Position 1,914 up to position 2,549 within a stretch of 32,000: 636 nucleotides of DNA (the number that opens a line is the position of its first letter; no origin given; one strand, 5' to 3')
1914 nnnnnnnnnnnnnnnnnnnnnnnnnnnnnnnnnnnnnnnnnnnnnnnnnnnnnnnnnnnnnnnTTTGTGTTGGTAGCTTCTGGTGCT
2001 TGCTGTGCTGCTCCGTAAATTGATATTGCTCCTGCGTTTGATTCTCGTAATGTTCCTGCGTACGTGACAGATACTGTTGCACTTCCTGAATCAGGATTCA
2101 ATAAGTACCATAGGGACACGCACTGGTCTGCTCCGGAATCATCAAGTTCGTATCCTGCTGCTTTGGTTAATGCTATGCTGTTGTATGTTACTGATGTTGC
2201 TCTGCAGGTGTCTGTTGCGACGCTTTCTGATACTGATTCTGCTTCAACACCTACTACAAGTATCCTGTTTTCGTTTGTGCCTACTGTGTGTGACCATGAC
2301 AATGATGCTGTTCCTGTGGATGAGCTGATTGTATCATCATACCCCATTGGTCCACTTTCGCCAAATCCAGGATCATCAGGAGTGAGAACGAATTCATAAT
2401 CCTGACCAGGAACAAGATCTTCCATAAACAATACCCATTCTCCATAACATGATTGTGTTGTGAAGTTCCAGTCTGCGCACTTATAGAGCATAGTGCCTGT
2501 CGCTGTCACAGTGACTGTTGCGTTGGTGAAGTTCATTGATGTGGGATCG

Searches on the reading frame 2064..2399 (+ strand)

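Call 83: search_protein_families(library=pfam, proteins=[window:2064-2399:+], max_evalue=0.01)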
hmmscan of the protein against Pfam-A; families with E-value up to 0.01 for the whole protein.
window:2064-2399:+ (111 aa): 1 family
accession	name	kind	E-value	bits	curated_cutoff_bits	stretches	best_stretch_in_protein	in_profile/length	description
PF09965.14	DUF2199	-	0.0073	16.8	25.7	1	5-56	72-123/146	Uncharacterized protein conserved in bacteria (DUF2199)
